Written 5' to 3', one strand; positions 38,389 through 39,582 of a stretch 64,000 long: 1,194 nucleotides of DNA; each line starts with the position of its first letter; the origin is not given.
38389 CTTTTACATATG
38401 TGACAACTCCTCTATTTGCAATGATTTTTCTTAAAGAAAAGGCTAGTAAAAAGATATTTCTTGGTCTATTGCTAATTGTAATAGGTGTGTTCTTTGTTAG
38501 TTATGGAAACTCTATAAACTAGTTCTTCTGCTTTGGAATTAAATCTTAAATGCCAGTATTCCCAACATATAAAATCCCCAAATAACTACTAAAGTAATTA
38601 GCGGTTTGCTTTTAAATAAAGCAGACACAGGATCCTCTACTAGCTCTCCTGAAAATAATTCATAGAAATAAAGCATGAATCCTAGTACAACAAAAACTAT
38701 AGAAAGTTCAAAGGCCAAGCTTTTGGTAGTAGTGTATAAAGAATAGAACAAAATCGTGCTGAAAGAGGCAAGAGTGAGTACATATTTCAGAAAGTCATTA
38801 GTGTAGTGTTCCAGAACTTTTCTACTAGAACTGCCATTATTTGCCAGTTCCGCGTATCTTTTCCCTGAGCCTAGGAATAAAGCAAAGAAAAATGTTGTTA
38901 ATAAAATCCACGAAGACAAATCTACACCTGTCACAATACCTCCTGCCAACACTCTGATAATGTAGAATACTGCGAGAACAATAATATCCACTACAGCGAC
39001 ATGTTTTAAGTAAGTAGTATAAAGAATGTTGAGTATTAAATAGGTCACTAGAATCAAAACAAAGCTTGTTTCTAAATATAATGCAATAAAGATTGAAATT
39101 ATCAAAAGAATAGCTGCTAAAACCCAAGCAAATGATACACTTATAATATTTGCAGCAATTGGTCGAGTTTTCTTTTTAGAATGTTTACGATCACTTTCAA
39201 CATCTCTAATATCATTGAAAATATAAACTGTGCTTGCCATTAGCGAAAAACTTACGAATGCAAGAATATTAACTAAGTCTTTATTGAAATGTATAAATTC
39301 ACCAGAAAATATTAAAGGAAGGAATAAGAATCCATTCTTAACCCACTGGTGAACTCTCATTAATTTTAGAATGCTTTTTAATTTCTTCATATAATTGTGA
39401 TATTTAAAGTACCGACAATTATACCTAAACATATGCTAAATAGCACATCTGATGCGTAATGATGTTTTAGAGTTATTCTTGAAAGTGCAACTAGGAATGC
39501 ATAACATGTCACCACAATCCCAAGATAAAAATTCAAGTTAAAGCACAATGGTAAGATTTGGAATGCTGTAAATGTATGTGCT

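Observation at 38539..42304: Mycobacterial-style aftB-ubiA-PAP2 synteny: lipid-linked pentofuranose donor pathway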

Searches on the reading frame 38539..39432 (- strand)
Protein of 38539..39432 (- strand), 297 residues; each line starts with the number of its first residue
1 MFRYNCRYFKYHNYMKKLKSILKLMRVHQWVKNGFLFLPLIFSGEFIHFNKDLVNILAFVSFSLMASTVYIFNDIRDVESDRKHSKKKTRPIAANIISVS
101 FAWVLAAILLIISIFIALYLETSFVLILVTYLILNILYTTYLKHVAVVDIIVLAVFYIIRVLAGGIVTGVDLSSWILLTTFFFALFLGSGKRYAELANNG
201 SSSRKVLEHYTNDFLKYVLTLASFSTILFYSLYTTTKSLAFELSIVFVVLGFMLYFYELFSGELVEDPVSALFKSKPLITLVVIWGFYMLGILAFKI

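Call 3: search_protein_families(library=pfam, proteins=[window:38539-39432:-], max_evalue=0.01)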
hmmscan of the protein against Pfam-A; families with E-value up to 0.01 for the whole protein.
window:38539-39432:- (297 aa): 1 family
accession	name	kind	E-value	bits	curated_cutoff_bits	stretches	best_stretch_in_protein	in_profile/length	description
PF01040.23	UbiA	-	5.7e-22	78.6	34.2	1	54-258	21-231/250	UbiA prenyltransferase family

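Call 4: search_protein_families(library=ncbifam, proteins=[window:38539-39432:-], max_evalue=0.01)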
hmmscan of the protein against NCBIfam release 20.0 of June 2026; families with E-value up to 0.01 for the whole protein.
window:38539-39432:- (297 aa): 20 families
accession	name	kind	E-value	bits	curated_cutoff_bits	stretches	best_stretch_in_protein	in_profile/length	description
NF008978.0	PRK12324.1-4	equivalog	1e-62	211.9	207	1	18-289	32-315/322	decaprenyl-phosphate phosphoribosyltransferase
NF006088.0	PRK08238.1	equivalog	2.9e-58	197.7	351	1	15-282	189-469/482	UbiA family prenyltransferase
NF008977.0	PRK12324.1-2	equivalog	8.7e-58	196.1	234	1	18-294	2-288/297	decaprenyl-phosphate phosphoribosyltransferase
NF008976.0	PRK12324.1-1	equivalog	2.1e-54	185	474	1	19-285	19-295/306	decaprenyl-phosphate phosphoribosyltransferase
NF009523.0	PRK12884.1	equivalog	8.4e-17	61.3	269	1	16-189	2-169/279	prenyltransferase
TIGR01474.1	ubiA_proteo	equivalog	1.1e-10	41.5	275.45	1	19-175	2-164/282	4-hydroxybenzoate octaprenyltransferase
NF009609.0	PRK13106.1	equivalog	1.1e-08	34.8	349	1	13-175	10-171/301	prenyltransferase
NF035940.1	prenyl_rel_EboC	equivalog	4e-08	33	250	1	54-163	41-147/292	UbiA-like protein EboC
NF009521.0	PRK12882.1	equivalog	4.1e-08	32.8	296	1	16-172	3-157/280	geranylgeranylglycerol-phosphate geranylgeranyltransferase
TIGR01473.1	cyoE_ctaB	equivalog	5.3e-08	33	210.3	1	55-183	37-169/281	heme o synthase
NF009514.0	PRK12873.1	equivalog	8.2e-08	31.9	246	1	13-185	5-183/297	4-hydroxybenzoate polyprenyltransferase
TIGR01475.1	ubiA_other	subfamily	2.8e-07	30.3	180.8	1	17-183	1-169/282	UbiA-like polyprenyltransferase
NF003348.0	PRK04375.1-1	equivalog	4.2e-07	29.7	285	1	54-183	38-171/292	heme o synthase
NF005742.0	PRK07566.1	equivalog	5.9e-07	28.9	313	1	14-185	24-201/315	chlorophyll synthase ChlG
NF009522.0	PRK12883.1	equivalog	5.8e-06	26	353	1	18-182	3-165/279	geranylgeranylglycerol-phosphate geranylgeranyltransferase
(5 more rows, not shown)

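Call 10: search_solved_structures(query=window:38539-39390:-, max_evalue=0.001, show_alignments=1)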
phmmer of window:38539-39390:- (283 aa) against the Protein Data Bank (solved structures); distinct sequences matched with E-value up to 0.001: 3.
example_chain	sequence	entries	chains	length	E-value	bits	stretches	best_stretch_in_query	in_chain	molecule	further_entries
8j8j_D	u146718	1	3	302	3.1e-47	164.9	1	6-272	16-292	Decaprenyl-phosphate phosphoribosyltransferase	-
8j8k_A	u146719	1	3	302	8e-39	137.3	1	6-272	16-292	Decaprenyl-phosphate phosphoribosyltransferase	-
4tq3_A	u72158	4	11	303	5.3e-05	26.5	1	9-170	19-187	Prenyltransferase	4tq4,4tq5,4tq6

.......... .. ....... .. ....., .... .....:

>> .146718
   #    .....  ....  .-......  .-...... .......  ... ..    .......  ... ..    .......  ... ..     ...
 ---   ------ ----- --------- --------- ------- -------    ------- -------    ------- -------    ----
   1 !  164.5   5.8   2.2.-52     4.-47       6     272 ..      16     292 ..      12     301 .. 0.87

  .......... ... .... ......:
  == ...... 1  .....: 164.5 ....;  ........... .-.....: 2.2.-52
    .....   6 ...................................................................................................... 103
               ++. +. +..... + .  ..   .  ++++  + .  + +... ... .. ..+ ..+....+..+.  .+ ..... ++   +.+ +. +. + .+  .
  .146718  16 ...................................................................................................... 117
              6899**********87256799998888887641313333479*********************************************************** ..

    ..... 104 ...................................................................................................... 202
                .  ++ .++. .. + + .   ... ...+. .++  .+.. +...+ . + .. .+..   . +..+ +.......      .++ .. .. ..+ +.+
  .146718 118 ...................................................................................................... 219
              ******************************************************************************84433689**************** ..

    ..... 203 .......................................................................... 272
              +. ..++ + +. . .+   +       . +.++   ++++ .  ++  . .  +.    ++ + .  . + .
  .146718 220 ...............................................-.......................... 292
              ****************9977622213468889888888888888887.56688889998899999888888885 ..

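Call 18: find_homologous_proteins(query=window:38539-39390:-, max_evalue=1e-10)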
Query window:38539-39390:- (283 aa): 2334 proteins with E <= 1e-10 among 7700 candidates; the best 120 are listed.
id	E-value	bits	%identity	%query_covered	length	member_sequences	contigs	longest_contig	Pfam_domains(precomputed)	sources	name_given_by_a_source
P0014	3.1e-169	580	100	100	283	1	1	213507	PF01040.24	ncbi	ncbi:MAG: decaprenyl-phosphate phosphoribosyltransferase [Candidatus Dojkabacteria bacterium]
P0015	3.9e-107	376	67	96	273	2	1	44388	PF01040.24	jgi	jgi:4-hydroxybenzoate polyprenyltransferase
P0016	2.8e-103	363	64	100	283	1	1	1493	PF01040.24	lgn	-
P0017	6.7e-85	303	53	100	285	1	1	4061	PF01040.24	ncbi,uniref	ncbi:UbiA prenyltransferase family protein [Flavobacterium sp.]|uniref:UbiA prenyltransferase family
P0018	5.0e-83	297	55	94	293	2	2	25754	PF01040.24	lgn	-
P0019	4.6e-58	215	42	99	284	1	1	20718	PF01040.24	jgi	jgi:4-hydroxybenzoate polyprenyltransferase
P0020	2.4e-57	213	44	97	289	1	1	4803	PF01040.24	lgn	-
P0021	4.2e-57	212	44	97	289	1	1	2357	PF01040.24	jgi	jgi:4-hydroxybenzoate polyprenyltransferase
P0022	9.6e-57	211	43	96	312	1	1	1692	PF01040.24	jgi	jgi:4-hydroxybenzoate polyprenyltransferase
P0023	1.0e-56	211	42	96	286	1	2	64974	PF01040.24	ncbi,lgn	ncbi:MAG: decaprenyl-phosphate phosphoribosyltransferase [Anaerolineales bacterium]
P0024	1.6e-55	207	44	96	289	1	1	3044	PF01040.24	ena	-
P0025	3.7e-55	206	43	97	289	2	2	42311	PF01040.24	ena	-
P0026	3.7e-55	206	43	96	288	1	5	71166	PF01040.24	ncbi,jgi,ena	-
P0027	4.8e-55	205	43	96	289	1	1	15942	PF01040.24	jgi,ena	-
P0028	5.6e-55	205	41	96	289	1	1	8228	PF01040.24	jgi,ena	-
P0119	6.4e-52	195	41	97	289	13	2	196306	PF01040.24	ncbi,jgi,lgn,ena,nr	ncbi:MAG: decaprenyl-phosphate phosphoribosyltransferase [Chloroflexi bacterium HGW-Chloroflexi-6]|n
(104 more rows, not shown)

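Call 19: find_encoding_contigs(protein=P0015, flank=10000, max_places=3)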
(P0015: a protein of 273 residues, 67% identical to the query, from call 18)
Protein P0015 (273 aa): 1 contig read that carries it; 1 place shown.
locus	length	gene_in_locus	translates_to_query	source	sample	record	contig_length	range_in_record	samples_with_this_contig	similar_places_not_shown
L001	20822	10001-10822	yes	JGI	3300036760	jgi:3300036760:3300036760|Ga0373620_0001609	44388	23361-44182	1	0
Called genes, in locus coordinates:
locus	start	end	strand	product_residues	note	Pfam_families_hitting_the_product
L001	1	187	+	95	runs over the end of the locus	PF00076:RRM_1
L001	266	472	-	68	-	PF00313:CSD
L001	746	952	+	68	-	-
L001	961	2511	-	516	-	-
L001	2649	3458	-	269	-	PF08659:KR, PF23441:SDR, PF00106:adh_short, PF13561:adh_short_C2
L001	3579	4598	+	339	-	PF01370:Epimerase, PF04321:RmlD_sub_bind, PF16363:GDP_Man_Dehyd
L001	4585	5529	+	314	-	PF01073:3Beta_HSD, PF01370:Epimerase, PF04321:RmlD_sub_bind, PF16363:GDP_Man_Dehyd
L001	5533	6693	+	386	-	PF20706:GT4-conflict (weak), PF00534:Glycos_transf_1, PF13692:Glyco_trans_1_4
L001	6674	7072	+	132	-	-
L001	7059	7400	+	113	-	PF00892:EamA (faint)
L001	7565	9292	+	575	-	-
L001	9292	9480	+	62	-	-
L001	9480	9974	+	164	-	PF01569:PAP2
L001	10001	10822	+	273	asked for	PF01040:UbiA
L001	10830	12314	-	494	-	PF03116:NQR2_RnfD_RnfE (weak), PF00175:NAD_binding_1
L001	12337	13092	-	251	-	PF02424:ApbE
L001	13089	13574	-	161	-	PF04205:FMN_bind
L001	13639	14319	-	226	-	PF03167:UDG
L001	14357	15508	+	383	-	-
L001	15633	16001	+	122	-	PF09834:DUF2061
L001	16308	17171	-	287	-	PF00950:ABC-3, PF01032:FecCD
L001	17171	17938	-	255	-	PF13476:AAA_23 (weak), PF00005:ABC_tran, PF02463:SMC_N, PF13304:AAA_21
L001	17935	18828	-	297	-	PF01297:ZnuA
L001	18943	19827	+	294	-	PF00005:ABC_tran, PF13304:AAA_21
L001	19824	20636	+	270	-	PF12679:ABC2_membrane_2 (faint)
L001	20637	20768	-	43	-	-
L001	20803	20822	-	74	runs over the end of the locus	?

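Call 21: find_encoding_contigs(protein=P0018, flank=10000, max_places=3)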
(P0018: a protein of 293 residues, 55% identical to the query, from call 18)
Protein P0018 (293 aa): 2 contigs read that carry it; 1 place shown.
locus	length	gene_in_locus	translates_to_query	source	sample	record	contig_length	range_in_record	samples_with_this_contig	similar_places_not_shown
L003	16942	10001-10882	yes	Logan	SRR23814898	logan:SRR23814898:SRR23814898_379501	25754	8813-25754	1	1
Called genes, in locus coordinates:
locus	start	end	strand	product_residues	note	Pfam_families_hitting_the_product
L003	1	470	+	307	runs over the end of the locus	PF00535:Glycos_transf_2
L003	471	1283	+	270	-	-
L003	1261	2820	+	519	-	-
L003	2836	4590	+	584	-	PF00534:Glycos_transf_1 (weak), PF13692:Glyco_trans_1_4, PF02353:CMAS (weak), PF13489:Methyltransf_23, PF08241:Methyltransf_11, PF08242:Methyltransf_12, PF13649:Methyltransf_25, PF13847:Methyltransf_31, +1 more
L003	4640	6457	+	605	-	PF00535:Glycos_transf_2, PF10111:Glyco_tranf_2_2 (weak), PF13641:Glyco_tranf_2_3, PF20691:TAGT (faint), PF13632:Glyco_trans_2_3 (faint), PF00535:Glycos_transf_2, PF10111:Glyco_tranf_2_2 (weak), PF13641:Glyco_tranf_2_3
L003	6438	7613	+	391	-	PF00534:Glycos_transf_1, PF13692:Glyco_trans_1_4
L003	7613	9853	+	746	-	-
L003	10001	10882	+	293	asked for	PF01040:UbiA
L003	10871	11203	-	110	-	PF00892:EamA (weak)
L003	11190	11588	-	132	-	-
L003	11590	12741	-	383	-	PF20706:GT4-conflict (weak), PF00534:Glycos_transf_1, PF13692:Glyco_trans_1_4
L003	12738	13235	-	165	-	PF14378:PAP2_3 (weak), PF01569:PAP2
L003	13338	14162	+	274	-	PF05050:Methyltransf_21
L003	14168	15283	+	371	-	PF13091:PLDc_2 (weak), PF00614:PLDc (faint), PF13091:PLDc_2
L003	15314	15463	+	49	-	-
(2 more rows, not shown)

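Call 36: search_dna_similar(query=window:38539-39390:-, collection=phages, mode=protein, max_rows=15)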
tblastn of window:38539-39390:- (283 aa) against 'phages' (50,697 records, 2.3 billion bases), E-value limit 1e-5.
Records with a match: 1; places in all: 1; records where one place covers at least 80% of the query: 1.
Best place of each record, by identity: <60% 1.
By first word of the organism name: Bacteriophage 1.
By host as written in the record: - 1.
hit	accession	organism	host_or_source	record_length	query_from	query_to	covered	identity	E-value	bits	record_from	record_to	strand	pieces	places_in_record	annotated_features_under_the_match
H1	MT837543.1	Bacteriophage sp.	human fecal samples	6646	4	271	95%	33.0%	5e-29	121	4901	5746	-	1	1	record has no annotation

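Call 37: search_dna_similar(query=window:38539-39390:-, collection=plasmids, mode=protein, max_rows=25)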
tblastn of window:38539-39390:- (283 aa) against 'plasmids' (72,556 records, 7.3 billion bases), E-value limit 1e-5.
Records with a match: 101; places in all: 101; records where one place covers at least 80% of the query: 72.
Best place of each record, by identity: <60% 101.
By first word of the organism name: Rhizobium 36; Sinorhizobium 5; Salipiger 3; Vibrio 3; Cereibacter 3; Burkholderia 3; Sphingomonadaceae 3; Mesorhizobium 3; Streptomyces 2; Lactococcus 2; and 31 more.
By predicted mobility (MOB-suite, as given by PLSDB): non-mobilizable 70; conjugative 21; mobilizable 10.
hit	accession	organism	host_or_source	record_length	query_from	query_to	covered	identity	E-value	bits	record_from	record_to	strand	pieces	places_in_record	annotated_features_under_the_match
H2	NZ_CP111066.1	Chondrinema litorale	Seaweed,red alga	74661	9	271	93%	37.4%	5e-32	131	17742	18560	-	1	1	decaprenyl-phosphate phosphoribosyltransferase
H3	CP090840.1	Streptomyces viridifaciens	Whole organism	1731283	7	277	96%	35.3%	2e-24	109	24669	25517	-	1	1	decaprenyl-phosphate phosphoribosyltransferase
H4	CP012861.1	Persicobacter sp. JZB09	cell culture,soil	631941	2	276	97%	34.7%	5e-26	114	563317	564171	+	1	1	record has no annotation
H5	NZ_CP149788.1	Haloterrigena sp. KLK7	cell culture,salt lake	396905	4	279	98%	34.5%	3e-24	108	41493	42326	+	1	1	decaprenyl-phosphate phosphoribosyltransferase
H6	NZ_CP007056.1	Halostagnicola larsenii XH-48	-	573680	4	263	92%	36.2%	7e-22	102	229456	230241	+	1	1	decaprenyl-phosphate phosphoribosyltransferase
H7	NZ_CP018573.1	Marivivens sp. JLT3646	cell culture,shallow-sea hydrothermal ...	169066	1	272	96%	33.7%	1e-29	125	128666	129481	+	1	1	decaprenyl-phosphate phosphoribosyltransferase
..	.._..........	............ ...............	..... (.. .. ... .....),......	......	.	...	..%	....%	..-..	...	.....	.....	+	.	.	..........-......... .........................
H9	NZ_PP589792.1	Lactococcus sp.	Bacterial culture,Dairy environment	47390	4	279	98%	32.8%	3e-26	115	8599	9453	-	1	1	decaprenyl-phosphate phosphoribosyltransferase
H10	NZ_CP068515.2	Lactococcus cremoris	Whole organism,Dairy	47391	4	279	98%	32.8%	3e-26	115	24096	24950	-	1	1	decaprenyl-phosphate phosphoribosyltransferase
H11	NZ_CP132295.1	Natronococcus sp. AD-5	cell culture,sediment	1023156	1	279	99%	32.4%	2e-24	109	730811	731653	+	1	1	record has no annotation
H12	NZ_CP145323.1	Rhodococcus ruber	-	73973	5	271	94%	33.8%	2e-29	124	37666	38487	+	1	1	decaprenyl-phosphate phosphoribosyltransferase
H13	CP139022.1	Flammeovirgaceae bacterium SG7u.111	Seagrass,tissue sample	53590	6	271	94%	33.9%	3e-31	129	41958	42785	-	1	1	decaprenyl-phosphate phosphoribosyltransferase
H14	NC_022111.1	Prevotella sp. oral taxon 299 str. F0039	Homo sapiens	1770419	4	272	95%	33.3%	6e-30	125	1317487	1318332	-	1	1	none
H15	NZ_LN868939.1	Nocardia farcinica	not known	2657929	6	271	94%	33.7%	4e-28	120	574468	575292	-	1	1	none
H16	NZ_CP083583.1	Kovacikia minuta CCNUW1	cell culture,fresh water lake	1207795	8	282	97%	32.5%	1e-20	99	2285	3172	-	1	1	record has no annotation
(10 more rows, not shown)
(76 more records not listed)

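Call 38: get_annotated_region(hit=H9, flank=9000)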
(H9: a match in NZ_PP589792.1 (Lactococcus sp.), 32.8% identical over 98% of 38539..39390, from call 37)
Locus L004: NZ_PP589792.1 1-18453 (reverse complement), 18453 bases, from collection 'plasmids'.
description: Lactococcus sp. strain LLF27 plasmid pLLF27D, complete sequence
organism: Lactococcus sp. (NCBI taxid 44273)
taxonomy: Bacteria; Bacillota; Bacilli; Lactobacillales; Streptococcaceae; Lactococcus; Lactococcus sp.
host: -; source: Bacterial culture,Dairy environment; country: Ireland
typing (MOB-suite, as given by PLSDB): mobilizable; replicon rep_cluster_414,rep_cluster_656; relaxase MOBP,MOB_Unknown
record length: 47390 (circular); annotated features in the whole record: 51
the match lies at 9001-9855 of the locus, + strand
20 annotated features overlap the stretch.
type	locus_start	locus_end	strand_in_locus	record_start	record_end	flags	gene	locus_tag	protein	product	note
CDS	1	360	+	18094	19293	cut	-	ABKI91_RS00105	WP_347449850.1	glycosyltransferase family 1 protein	-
CDS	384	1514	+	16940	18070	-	-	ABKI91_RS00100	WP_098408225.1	glycoside hydrolase family 99-like domain-containing protein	-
CDS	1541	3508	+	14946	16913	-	-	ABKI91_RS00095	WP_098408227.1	capsular polysaccharide synthesis protein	-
CDS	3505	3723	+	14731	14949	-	-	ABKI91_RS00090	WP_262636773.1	hypothetical protein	-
CDS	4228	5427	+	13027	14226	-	-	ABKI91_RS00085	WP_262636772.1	O-antigen ligase family protein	-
CDS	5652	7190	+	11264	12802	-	-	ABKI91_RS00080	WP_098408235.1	oligosaccharide flippase family protein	-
CDS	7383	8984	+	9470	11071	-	-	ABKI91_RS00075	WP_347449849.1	hypothetical protein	-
CDS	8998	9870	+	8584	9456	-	-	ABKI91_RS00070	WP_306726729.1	decaprenyl-phosphate phosphoribosyltransferase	-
CDS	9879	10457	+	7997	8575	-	-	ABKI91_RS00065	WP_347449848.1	HAD-IB family phosphatase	GO:0008152 - metabolic process [Evidence IEA]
CDS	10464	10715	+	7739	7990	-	-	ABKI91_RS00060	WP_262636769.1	GtrA family protein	GO:0000271 - polysaccharide biosynthetic process [Evidence IEA]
CDS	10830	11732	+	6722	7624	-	-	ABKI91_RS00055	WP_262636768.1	phosphodiester glycosidase family protein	-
CDS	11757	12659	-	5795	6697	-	-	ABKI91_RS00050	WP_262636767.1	LCP family protein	-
CDS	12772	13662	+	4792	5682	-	-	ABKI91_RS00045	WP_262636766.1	IS982-like element IS982B family transposase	GO:0006313 - DNA transposition [Evidence IEA]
CDS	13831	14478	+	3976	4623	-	pcp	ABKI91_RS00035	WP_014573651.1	pyroglutamyl-peptidase I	GO:0030163 - protein catabolic process [Evidence IEA]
CDS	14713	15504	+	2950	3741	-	-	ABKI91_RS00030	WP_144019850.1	Type 1 glutamine amidotransferase-like domain-containing protein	GO:0006508 - proteolysis [Evidence IEA]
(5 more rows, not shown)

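Call 39: get_annotated_region(hit=H12, flank=9000)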
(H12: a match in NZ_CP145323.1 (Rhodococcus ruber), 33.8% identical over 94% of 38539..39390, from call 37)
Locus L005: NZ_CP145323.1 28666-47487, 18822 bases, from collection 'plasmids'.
description: Rhodococcus ruber strain MSA14 plasmid pmega_4, complete sequence
organism: Rhodococcus ruber (NCBI taxid 1830)
taxonomy: Bacteria; Actinomycetota; Actinomycetes; Mycobacteriales; Nocardiaceae; Rhodococcus; Rhodococcus ruber
host: -; source: -; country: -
typing (MOB-suite, as given by PLSDB): non-mobilizable
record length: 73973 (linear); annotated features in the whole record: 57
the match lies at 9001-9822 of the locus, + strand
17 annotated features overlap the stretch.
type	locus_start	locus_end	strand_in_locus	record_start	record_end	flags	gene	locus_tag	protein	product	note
CDS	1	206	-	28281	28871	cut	-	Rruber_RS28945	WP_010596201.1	PadR family transcriptional regulator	-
CDS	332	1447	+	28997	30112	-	-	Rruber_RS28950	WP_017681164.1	aromatic ring-hydroxylating dioxygenase subunit alpha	-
CDS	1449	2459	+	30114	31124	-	-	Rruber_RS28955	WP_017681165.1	PDR/VanB family oxidoreductase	-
CDS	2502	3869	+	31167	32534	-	-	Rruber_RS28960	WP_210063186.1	MFS transporter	GO:0055085 - transmembrane transport [Evidence IEA]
CDS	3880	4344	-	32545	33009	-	-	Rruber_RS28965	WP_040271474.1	DUF2231 domain-containing protein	-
CDS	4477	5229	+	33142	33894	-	-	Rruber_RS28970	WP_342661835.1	MerR family transcriptional regulator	GO:0006355 - regulation of DNA-templated transcription [Evidence IEA]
CDS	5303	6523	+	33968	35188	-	glf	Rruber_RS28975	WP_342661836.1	UDP-galactopyranose mutase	GO:0009273 - peptidoglycan-based cell wall biogenesis [Evidence IEA]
CDS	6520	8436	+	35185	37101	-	-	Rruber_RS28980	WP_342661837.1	glycosyltransferase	-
CDS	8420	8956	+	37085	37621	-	-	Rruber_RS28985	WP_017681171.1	phosphatase PAP2 family protein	-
CDS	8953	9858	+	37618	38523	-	-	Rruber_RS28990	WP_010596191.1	decaprenyl-phosphate phosphoribosyltransferase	-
CDS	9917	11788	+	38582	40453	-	zomB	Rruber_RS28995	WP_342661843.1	flagellar motor control protein ZomB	-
CDS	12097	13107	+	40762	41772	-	-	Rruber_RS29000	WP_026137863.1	alpha/beta hydrolase family protein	-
CDS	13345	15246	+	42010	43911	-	-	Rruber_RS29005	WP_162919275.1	alpha/beta hydrolase-fold protein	-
CDS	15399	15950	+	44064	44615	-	-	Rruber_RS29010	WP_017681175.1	DUF732 domain-containing protein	-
CDS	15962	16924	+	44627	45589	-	-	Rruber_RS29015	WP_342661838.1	cutinase family protein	-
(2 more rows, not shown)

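Call 65: get_annotated_region(hit=H8, flank=20000)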
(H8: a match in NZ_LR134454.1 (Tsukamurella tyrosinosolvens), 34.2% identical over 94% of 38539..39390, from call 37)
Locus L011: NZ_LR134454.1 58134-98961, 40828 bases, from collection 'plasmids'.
description: Tsukamurella tyrosinosolvens strain NCTC13231 plasmid 12, complete sequence
organism: Tsukamurella tyrosinosolvens (NCBI taxid 57704)
taxonomy: Bacteria; Actinomycetota; Actinomycetes; Mycobacteriales; Tsukamurellaceae; Tsukamurella; Tsukamurella tyrosinosolvens
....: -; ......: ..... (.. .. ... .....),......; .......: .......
typing (MOB-suite, as given by PLSDB): non-mobilizable
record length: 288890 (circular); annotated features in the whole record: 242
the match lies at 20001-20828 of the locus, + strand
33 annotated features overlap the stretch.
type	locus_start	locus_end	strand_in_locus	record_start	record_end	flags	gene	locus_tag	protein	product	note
CDS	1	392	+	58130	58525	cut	-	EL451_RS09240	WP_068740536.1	hypothetical protein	-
CDS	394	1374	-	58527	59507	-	-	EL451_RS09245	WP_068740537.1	hypothetical protein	-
CDS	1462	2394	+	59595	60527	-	pheA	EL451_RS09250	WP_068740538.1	prephenate dehydratase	GO:0009094 - L-phenylalanine biosynthetic process [Evidence IEA]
CDS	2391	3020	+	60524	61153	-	-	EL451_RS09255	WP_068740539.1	histidine phosphatase family protein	-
CDS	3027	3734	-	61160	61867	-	deoD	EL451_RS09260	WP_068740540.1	purine-nucleoside phosphorylase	GO:0043096 - purine nucleobase salvage [Evidence IEA]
CDS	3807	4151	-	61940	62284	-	-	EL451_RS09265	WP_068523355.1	metallopeptidase family protein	-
CDS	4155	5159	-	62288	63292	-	-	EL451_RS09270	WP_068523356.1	septum formation family protein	-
CDS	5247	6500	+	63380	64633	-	serS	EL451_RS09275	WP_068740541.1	serine--tRNA ligase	GO:0006434 - seryl-tRNA aminoacylation [Evidence IEA]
CDS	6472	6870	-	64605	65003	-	-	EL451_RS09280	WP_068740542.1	MerR family transcriptional regulator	GO:0006355 - regulation of DNA-templated transcription [Evidence IEA]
CDS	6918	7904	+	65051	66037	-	-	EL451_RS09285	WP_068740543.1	MBL fold metallo-hydrolase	-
CDS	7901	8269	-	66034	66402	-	-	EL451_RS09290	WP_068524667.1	hypothetical protein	-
CDS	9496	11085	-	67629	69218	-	-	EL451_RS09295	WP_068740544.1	MBL fold metallo-hydrolase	-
CDS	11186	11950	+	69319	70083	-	-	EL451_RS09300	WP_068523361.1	lysophospholipid acyltransferase family protein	-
CDS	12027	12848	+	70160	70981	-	-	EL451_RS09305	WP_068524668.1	HAD family hydrolase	-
CDS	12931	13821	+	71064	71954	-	-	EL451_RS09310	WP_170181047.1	DUF559 domain-containing protein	-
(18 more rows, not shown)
